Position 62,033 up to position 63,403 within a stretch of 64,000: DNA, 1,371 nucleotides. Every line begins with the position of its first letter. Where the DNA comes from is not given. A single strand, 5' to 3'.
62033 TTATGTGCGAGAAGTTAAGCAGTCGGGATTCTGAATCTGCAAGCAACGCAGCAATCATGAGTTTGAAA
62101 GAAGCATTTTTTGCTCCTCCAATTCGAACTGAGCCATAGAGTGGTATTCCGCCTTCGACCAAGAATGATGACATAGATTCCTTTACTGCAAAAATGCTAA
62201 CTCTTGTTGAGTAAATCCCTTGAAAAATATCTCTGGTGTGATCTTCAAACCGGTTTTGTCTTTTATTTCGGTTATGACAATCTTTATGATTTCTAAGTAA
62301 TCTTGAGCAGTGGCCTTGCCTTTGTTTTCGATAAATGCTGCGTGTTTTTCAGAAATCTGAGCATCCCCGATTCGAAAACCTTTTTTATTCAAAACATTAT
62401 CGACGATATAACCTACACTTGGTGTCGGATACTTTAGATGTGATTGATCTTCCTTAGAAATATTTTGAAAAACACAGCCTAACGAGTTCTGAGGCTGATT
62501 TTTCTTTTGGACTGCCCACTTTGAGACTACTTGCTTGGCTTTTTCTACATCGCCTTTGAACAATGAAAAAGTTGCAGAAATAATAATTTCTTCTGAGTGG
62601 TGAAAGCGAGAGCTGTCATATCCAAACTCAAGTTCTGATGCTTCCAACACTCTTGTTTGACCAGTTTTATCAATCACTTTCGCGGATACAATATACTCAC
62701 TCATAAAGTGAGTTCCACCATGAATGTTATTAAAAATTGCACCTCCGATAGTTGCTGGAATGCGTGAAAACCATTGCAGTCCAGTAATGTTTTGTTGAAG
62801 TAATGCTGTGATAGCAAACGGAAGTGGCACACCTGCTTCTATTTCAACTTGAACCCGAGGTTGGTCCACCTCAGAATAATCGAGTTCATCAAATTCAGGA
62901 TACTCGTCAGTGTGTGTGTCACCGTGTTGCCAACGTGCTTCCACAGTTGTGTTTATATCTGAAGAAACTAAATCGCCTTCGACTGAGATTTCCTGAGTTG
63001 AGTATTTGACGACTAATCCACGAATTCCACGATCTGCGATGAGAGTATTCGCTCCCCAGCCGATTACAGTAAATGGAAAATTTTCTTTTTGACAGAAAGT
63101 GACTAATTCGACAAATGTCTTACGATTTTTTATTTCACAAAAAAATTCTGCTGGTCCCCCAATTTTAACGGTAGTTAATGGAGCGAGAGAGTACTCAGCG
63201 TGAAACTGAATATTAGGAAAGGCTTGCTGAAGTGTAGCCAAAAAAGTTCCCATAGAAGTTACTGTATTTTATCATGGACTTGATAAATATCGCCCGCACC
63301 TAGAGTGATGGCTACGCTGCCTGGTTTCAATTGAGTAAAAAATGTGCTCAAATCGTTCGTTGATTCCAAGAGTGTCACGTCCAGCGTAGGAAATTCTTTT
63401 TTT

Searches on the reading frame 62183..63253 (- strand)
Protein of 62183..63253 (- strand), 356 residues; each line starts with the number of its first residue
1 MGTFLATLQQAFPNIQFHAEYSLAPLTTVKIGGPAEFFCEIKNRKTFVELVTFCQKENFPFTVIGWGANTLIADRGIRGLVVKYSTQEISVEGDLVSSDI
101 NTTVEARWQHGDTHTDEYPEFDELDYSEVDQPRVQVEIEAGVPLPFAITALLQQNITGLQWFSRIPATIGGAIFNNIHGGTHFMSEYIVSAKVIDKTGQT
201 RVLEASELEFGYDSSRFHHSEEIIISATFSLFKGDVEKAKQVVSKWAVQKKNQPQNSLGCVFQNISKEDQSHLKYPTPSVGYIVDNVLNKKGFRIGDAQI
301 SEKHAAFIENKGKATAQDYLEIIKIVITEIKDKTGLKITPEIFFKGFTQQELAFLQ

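Call 69: find_encoding_contigs(protein=window:62183-63253:-, flank=10000, max_places=4)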
Protein window:62183-63253:- (356 aa): 1 contig read that carries it; 1 place shown.
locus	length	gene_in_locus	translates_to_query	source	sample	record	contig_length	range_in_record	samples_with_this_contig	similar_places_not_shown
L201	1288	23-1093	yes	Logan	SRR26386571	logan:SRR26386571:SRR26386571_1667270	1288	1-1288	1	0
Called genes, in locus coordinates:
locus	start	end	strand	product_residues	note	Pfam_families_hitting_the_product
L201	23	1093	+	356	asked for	PF01565:FAD_binding_4, PF02873:MurB_C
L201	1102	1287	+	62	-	?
